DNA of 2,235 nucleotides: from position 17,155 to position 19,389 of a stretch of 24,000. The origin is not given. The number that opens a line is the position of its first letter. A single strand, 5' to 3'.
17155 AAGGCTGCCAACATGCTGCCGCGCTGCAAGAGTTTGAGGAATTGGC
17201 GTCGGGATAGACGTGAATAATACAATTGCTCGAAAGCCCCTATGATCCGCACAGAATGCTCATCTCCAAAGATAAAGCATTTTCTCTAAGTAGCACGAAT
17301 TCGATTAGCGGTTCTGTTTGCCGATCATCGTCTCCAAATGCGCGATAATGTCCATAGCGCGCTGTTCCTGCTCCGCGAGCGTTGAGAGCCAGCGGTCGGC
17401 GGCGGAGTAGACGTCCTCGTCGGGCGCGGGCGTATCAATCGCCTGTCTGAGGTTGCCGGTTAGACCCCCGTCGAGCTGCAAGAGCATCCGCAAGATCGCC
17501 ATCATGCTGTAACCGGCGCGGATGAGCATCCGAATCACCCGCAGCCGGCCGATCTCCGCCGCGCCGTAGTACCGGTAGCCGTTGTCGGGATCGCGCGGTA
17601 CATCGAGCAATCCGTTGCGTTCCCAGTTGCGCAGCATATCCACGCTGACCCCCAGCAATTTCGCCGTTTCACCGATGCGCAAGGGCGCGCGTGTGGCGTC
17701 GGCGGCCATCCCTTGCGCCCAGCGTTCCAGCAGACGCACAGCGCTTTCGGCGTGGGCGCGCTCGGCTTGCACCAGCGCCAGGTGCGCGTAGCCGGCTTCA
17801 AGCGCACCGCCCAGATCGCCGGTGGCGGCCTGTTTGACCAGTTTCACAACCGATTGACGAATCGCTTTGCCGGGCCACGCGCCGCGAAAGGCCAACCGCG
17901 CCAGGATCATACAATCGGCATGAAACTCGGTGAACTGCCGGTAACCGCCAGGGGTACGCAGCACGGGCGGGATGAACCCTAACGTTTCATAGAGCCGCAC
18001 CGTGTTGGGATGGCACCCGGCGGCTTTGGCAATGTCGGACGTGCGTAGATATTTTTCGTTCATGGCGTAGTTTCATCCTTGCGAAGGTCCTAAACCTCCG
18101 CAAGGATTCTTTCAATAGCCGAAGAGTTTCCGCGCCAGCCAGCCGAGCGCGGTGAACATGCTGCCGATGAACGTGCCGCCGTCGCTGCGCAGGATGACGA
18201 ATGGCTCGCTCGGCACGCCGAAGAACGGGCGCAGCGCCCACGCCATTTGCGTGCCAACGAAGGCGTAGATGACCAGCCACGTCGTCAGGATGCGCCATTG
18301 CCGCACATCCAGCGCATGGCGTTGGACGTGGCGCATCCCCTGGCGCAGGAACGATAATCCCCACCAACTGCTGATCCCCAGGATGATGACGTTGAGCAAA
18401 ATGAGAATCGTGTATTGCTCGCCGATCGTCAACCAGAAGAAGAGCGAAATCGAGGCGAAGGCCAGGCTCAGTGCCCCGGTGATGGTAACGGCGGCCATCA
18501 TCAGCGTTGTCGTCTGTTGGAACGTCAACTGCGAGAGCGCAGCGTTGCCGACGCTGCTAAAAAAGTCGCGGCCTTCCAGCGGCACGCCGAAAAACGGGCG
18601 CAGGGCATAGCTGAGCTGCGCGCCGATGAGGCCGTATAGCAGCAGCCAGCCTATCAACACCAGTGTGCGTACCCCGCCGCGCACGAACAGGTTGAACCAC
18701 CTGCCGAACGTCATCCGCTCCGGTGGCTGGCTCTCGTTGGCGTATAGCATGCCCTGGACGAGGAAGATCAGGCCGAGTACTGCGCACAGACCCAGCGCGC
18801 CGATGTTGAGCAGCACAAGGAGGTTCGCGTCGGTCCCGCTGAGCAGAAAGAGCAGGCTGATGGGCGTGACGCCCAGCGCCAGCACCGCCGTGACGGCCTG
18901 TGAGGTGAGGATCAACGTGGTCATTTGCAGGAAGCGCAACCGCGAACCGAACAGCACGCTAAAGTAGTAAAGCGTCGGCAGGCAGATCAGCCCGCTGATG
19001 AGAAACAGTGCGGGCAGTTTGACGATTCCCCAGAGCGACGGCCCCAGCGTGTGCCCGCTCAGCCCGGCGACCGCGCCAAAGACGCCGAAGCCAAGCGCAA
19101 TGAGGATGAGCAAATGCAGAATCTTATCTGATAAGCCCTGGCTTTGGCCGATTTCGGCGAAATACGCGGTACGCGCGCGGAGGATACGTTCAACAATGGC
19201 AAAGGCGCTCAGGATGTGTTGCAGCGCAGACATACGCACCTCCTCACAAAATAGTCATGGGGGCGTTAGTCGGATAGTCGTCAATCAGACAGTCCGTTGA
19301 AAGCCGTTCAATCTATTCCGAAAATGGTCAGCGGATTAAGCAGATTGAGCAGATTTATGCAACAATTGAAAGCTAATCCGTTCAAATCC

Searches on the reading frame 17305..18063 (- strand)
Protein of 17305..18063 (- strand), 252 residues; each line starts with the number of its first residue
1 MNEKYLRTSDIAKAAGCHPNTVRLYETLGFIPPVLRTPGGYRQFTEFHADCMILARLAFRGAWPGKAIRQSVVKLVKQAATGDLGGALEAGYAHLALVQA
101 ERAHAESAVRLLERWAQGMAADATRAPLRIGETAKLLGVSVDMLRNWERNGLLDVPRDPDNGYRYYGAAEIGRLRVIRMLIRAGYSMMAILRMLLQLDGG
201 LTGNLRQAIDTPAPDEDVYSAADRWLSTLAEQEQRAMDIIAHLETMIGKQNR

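Call 10: search_protein_families(library=pfam, proteins=[window:17305-18063:-], max_evalue=0.01)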
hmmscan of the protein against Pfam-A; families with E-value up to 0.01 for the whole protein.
window:17305-18063:- (252 aa): 6 families
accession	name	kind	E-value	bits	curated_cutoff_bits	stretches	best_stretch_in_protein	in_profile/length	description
PF00376.29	MerR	-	4.3e-27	94.1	28.2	2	129-166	1-38/38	MerR family regulatory protein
PF13411.12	MerR_1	-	4.2e-25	88.1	21.6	2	129-195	2-67/69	MerR HTH family regulatory protein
PF12728.13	HTH_17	-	1.5e-05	25.6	27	0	128-153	2-27/51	Helix-turn-helix domain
PF13518.12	HTH_28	-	0.00047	20.6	25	0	129-149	14-34/52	Helix-turn-helix domain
PF13384.12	HTH_23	-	0.0029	17.8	24.6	0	6-23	18-35/50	Homeodomain-like domain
PF13560.12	HTH_31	-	0.0042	17.8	27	0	4-30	13-38/64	Helix-turn-helix domain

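Call 79: search_protein_families(library=ncbifam, proteins=[window:17305-18063:-], max_evalue=0.01)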
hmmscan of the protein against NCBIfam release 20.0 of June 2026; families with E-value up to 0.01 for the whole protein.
window:17305-18063:- (252 aa): 20 families
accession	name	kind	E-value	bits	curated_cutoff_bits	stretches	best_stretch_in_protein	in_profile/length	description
TIGR02044.1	CueR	equivalog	8.2e-20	71.2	147.4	2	129-194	2-67/127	Cu(I)-responsive transcriptional regulator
NF007069.0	PRK09514.1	equivalog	4.4e-17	62.4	143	2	128-194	2-68/141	Zn(2+)-responsive transcriptional regulator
TIGR02043.1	ZntR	equivalog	6.1e-17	62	167.95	2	128-194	2-68/131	Zn(2+)-responsive transcriptional regulator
TIGR02051.1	MerR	equivalog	3.6e-16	59.5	150.85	2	129-198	1-69/124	mercury resistance transcriptional regulator MerR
TIGR02047.1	CadR-PbrR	equivalog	4.1e-16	59.2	151.45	2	128-180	1-53/127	Cd(II)/Pb(II)-responsive transcriptional regulator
NF041849.1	trans_regNmlR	equivalog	6.2e-14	52.1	175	2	10-106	5-92/117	stress response transcriptional regulator NmlR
NF047375.1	HeatShock_HspR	equivalog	2.7e-13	49.7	105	2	130-197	6-72/92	heat shock protein transcriptional repressor HspR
NF007590.0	PRK10227.1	equivalog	2.7e-12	46.9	244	2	8-58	3-53/135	Cu(I)-responsive transcriptional regulator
NF010315.0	PRK13752.1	subfamily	6.6e-12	45.7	261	1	128-200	8-79/144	mercury resistance transcriptional regulator MerR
NF052513.1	TransRegCarH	equivalog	8.7e-12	44.9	400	2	130-196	9-76/274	HTH-type transcriptional repressor CarH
TIGR02054.1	MerD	equivalog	3.8e-11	43.6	103.65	1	130-206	6-82/120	mercuric resistance transcriptional repressor MerD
NF050798.1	TF_FtsR_Actino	equivalog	5.5e-09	36.4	150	2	139-209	17-87/223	transcriptional regulator FtsR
NF033783.1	coreg_MerD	equivalog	3.5e-08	33.9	170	2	8-70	6-68/121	mercury resistance co-regulator MerD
TIGR01950.1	SoxR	equivalog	2.6e-07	30.5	116.9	1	128-201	2-74/142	redox-sensitive transcriptional activator SoxR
NF047377.1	heat_HspR_dupli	exception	8.6e-06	25.4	300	1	13-182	13-180/214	heat shock protein transcriptional repressor HspR, fused homodimer type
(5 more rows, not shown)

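Call 80: search_protein_families(library=padloc, proteins=[window:17305-18063:-], max_evalue=0.01)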
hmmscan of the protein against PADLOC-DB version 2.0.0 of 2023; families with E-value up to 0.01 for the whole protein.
window:17305-18063:- (252 aa): 1 family
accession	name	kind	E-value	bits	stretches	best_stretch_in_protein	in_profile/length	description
PDLC04133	mad1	-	7.6e-20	69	2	128-171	6-47/60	mads_1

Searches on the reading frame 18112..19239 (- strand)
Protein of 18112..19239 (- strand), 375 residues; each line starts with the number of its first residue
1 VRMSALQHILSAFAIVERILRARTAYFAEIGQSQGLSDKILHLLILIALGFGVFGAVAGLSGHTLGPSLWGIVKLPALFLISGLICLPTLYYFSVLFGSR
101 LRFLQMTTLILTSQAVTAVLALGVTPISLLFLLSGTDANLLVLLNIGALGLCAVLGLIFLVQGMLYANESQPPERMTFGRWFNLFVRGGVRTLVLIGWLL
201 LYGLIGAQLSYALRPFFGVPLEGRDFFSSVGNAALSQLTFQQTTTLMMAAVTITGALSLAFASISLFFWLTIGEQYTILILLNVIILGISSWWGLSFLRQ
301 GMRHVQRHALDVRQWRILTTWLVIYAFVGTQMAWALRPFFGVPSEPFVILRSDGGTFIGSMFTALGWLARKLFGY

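Call 10: search_protein_families(library=pfam, proteins=[window:18112-19239:-], max_evalue=0.01)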
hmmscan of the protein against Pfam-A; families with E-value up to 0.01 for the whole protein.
window:18112-19239:- (375 aa): 0 families

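Call 79: search_protein_families(library=ncbifam, proteins=[window:18112-19239:-], max_evalue=0.01)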
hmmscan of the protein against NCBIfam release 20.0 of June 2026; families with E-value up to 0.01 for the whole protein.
window:18112-19239:- (375 aa): 0 families

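Call 80: search_protein_families(library=padloc, proteins=[window:18112-19239:-], max_evalue=0.01)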
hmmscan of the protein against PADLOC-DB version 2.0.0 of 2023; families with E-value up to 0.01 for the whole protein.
window:18112-19239:- (375 aa): 0 families
